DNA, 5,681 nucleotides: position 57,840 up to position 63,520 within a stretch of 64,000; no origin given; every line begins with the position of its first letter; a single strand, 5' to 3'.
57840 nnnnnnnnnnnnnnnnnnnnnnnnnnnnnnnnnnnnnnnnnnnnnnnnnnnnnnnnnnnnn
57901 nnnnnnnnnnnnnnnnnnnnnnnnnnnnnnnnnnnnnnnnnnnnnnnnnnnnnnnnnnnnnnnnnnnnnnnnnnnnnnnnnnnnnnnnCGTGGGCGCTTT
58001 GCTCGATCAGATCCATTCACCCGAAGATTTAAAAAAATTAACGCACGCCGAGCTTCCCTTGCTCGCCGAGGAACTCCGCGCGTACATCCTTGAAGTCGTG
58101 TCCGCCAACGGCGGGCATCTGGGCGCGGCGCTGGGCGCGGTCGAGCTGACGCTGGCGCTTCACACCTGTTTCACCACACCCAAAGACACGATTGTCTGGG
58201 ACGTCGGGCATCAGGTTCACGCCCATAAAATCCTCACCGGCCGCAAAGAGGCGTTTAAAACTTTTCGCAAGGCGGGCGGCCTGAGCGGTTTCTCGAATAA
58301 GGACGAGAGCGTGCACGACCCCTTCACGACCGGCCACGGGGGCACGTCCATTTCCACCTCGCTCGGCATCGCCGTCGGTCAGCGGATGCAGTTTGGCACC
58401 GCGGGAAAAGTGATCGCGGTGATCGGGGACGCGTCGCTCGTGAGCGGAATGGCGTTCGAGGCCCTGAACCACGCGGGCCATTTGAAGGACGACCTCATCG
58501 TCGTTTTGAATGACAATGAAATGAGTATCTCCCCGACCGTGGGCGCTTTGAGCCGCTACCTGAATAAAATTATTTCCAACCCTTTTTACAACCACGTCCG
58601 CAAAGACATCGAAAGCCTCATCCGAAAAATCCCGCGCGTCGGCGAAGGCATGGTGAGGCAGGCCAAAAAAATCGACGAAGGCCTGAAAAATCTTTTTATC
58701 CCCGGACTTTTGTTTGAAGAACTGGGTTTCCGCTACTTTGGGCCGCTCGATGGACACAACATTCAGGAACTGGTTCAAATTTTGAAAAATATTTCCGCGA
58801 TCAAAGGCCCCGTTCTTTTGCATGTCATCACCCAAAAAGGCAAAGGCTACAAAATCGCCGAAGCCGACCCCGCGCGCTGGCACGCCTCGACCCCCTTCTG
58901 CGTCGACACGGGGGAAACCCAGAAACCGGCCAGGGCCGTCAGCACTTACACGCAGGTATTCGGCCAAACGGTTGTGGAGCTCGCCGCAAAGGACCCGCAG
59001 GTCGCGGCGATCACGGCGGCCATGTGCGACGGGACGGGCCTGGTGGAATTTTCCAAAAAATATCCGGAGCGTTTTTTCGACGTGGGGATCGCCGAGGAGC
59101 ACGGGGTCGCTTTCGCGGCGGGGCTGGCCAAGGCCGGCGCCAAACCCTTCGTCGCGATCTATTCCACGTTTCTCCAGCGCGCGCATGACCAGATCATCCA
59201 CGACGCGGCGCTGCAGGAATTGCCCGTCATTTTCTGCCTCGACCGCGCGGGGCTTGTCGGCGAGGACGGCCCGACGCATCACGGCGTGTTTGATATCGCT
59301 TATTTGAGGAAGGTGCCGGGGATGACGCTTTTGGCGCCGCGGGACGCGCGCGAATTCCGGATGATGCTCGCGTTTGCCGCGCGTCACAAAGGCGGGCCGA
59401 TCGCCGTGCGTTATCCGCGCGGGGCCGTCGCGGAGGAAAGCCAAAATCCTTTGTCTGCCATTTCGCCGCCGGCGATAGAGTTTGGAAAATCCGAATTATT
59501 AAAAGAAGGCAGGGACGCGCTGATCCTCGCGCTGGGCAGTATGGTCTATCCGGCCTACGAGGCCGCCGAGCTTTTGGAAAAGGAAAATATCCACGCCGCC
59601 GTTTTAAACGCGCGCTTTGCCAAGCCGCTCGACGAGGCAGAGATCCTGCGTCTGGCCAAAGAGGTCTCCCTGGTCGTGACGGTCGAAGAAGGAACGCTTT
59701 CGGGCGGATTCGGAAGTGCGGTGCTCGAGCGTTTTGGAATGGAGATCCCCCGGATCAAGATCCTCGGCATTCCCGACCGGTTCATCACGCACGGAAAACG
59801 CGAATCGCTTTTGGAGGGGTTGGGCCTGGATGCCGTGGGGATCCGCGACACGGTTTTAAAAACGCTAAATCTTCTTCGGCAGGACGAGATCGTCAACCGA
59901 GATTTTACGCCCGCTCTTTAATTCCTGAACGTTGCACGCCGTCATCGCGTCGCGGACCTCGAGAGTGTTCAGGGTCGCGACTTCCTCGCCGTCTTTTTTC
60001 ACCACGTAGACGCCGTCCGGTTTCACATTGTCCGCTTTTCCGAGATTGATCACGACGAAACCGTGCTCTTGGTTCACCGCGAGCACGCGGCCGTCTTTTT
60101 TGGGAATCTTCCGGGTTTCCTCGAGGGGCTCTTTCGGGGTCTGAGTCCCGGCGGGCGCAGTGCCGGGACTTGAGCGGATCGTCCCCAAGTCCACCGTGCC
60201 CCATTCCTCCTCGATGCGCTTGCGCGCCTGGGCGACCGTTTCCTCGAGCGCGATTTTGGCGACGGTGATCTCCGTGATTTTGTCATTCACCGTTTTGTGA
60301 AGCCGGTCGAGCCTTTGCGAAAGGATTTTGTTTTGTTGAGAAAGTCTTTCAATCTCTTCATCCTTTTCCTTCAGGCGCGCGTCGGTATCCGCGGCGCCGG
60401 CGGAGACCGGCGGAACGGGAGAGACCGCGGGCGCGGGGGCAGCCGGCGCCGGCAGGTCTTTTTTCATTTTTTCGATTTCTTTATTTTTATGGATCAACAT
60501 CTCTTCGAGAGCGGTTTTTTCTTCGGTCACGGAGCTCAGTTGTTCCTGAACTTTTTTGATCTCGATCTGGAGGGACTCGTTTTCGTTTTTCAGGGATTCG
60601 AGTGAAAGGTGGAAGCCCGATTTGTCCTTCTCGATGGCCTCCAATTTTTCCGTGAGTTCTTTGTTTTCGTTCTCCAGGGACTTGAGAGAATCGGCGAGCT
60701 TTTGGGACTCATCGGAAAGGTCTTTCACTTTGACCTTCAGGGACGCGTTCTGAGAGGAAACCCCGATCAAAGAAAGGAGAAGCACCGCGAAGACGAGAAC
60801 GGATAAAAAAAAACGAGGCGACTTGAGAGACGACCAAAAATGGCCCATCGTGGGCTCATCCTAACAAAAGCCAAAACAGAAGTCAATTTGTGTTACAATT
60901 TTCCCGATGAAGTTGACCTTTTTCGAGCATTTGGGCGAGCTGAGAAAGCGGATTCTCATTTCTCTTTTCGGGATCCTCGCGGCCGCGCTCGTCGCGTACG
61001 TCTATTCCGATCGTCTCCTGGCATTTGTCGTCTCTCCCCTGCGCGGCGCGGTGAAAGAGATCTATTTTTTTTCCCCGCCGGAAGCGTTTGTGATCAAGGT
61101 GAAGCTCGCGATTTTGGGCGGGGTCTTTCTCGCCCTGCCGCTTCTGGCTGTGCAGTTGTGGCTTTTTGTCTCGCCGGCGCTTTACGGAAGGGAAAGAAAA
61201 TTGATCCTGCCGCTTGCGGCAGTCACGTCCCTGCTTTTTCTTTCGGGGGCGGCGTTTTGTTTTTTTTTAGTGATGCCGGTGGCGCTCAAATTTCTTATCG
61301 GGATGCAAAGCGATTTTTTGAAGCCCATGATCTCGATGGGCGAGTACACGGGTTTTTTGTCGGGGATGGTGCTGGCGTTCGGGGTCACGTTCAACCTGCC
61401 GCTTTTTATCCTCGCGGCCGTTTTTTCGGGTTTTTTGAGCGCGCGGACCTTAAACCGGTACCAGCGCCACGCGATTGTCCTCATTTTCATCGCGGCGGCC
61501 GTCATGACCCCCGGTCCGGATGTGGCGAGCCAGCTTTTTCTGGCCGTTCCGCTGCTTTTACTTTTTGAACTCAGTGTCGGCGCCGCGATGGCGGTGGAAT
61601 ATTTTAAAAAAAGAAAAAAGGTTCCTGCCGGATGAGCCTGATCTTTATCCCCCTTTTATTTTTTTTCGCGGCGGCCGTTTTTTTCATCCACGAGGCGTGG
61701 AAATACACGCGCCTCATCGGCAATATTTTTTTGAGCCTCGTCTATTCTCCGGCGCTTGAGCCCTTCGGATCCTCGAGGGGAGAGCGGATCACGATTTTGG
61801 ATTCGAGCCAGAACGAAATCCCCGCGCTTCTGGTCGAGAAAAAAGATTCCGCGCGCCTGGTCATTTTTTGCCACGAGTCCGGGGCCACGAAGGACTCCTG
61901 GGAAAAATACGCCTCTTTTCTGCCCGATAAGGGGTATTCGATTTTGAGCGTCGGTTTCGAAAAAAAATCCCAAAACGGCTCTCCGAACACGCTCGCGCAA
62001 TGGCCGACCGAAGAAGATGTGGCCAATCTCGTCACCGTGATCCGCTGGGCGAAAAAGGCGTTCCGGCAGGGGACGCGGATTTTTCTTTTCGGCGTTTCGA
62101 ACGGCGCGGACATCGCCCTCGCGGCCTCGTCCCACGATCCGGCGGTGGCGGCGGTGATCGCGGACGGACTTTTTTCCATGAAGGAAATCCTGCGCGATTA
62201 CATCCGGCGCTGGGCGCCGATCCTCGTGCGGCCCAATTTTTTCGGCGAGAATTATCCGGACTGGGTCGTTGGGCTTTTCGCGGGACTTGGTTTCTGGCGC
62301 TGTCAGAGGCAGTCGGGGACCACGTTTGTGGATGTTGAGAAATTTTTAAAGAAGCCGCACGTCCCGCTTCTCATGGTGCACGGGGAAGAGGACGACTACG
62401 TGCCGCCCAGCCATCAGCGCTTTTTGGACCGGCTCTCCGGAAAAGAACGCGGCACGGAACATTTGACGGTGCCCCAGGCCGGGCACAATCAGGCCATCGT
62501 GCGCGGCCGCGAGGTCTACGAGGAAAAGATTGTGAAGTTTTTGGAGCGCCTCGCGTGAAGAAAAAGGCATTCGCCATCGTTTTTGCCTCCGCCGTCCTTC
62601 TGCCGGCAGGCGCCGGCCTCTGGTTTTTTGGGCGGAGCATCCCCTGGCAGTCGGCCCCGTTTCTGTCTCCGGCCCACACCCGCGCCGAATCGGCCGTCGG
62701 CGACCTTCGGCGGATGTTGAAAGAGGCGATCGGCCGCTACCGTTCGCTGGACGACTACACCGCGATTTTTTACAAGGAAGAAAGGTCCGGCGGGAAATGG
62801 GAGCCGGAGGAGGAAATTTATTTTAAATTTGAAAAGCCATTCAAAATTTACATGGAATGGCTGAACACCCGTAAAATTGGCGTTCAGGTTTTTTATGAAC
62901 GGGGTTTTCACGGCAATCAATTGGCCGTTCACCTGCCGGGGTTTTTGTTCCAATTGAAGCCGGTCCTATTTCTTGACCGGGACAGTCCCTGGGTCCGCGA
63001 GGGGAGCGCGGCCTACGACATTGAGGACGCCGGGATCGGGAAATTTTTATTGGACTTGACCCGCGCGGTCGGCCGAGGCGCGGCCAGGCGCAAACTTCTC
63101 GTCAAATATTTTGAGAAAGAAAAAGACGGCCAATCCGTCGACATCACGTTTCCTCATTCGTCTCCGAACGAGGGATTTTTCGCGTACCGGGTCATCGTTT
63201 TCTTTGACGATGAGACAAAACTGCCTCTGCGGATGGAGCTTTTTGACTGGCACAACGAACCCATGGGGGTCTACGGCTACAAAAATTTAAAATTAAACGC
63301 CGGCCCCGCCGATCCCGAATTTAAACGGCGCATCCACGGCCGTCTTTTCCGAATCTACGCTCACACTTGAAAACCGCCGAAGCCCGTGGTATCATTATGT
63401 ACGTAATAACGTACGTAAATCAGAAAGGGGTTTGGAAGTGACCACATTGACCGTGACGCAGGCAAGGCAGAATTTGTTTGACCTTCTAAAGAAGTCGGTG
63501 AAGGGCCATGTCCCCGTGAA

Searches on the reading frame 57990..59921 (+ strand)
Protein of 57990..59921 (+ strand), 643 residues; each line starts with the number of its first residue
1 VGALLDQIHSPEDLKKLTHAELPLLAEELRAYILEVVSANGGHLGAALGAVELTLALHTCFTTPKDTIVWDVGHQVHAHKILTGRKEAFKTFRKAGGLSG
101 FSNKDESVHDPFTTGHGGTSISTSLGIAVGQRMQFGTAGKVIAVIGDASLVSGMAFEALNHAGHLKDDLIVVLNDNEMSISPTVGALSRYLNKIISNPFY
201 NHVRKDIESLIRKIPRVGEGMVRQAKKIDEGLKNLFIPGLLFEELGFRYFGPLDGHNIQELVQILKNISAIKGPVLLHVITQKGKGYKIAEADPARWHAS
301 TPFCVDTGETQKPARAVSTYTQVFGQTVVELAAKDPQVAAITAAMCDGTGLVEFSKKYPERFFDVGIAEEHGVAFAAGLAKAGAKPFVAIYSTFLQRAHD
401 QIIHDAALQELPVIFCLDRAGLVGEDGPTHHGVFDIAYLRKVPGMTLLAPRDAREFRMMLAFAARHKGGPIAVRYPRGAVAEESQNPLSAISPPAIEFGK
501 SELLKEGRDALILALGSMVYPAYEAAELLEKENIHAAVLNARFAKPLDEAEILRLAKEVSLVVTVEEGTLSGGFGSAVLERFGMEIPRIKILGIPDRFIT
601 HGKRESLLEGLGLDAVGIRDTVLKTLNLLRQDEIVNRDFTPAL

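Call 61: search_protein_families(library=pfam, proteins=[window:57990-59921:+], max_evalue=0.0001)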
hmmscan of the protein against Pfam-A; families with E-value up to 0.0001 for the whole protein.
window:57990-59921:+ (643 aa): 5 families
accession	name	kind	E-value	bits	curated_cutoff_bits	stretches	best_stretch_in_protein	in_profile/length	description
PF13292.11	DXP_synthase_N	-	1.4e-114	382.5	21.2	1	5-281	1-274/274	1-deoxy-D-xylulose-5-phosphate synthase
PF02779.29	Transket_pyr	-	6.3e-48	163.1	27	1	319-480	4-172/174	Transketolase, pyrimidine binding domain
PF02780.25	Transketolase_C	-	1.4e-28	99.7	25.9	1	499-618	1-124/124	Transketolase, C-terminal domain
PF00456.26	Transketolase_N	-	2.6e-07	30.4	22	1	29-183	9-190/334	Transketolase, thiamine diphosphate binding domain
PF02775.26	TPP_enzyme_C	-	3.7e-05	24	21.9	0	105-178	18-84/151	Thiamine pyrophosphate enzyme, C-terminal TPP binding domain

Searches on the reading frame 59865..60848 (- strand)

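Call 61: search_protein_families(library=pfam, proteins=[window:59865-60848:-], max_evalue=0.0001)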
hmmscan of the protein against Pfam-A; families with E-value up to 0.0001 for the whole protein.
window:59865-60848:- (327 aa): 4 families
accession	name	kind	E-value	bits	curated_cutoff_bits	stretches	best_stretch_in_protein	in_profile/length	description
PF24319.2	DUF7491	-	6.7e-06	26.7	30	1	30-115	5-90/90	Coiled-coil region of unknown function (DUF7491)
PF19220.6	Rod_CreS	-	1.3e-05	24.9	100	0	31-132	19-120/359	Crescentin, rod domain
PF25443.1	ANG-1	-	7.2e-05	23.4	28.5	0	158-214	15-71/105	ANG-1-like domain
PF15960.10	DUF4763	-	9.1e-05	22.3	30.1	0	72-132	82-143/236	Domain of unknown function (DUF4763)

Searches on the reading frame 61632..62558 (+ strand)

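Call 61: search_protein_families(library=pfam, proteins=[window:61632-62558:+], max_evalue=0.0001)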
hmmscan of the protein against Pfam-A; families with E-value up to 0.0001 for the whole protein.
window:61632-62558:+ (308 aa): 6 families
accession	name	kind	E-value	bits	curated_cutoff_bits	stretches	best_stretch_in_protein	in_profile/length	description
PF00326.27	Peptidase_S9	-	3.5e-08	33.6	22.6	1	128-306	43-208/213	Prolyl oligopeptidase family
PF00561.26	Abhydrolase_1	-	6e-08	33.1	25.8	0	76-225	2-137/245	alpha/beta hydrolase fold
PF20434.5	BD-FAE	-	3.1e-07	30.6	26.8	0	70-165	9-106/215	BD-FAE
PF12146.15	Hydrolase_4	-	6.4e-07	29.3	27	0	233-271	181-220/239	Serine aminopeptidase, S33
PF12697.13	Abhydrolase_6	-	4.9e-06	27.8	26.3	1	77-285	1-204/217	Alpha/beta hydrolase family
PF02230.22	Abhydrolase_2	-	3.7e-05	24.1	23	0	69-168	9-125/217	Phospholipase/Carboxylesterase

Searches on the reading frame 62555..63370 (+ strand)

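Call 61: search_protein_families(library=pfam, proteins=[window:62555-63370:+], max_evalue=0.0001)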
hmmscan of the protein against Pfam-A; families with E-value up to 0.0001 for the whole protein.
window:62555-63370:+ (271 aa): 1 family
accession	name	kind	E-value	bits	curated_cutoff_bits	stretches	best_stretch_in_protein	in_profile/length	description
PF07608.17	DUF1571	-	4.2e-30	105.2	27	1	66-258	2-201/208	Protein of unknown function (DUF1571)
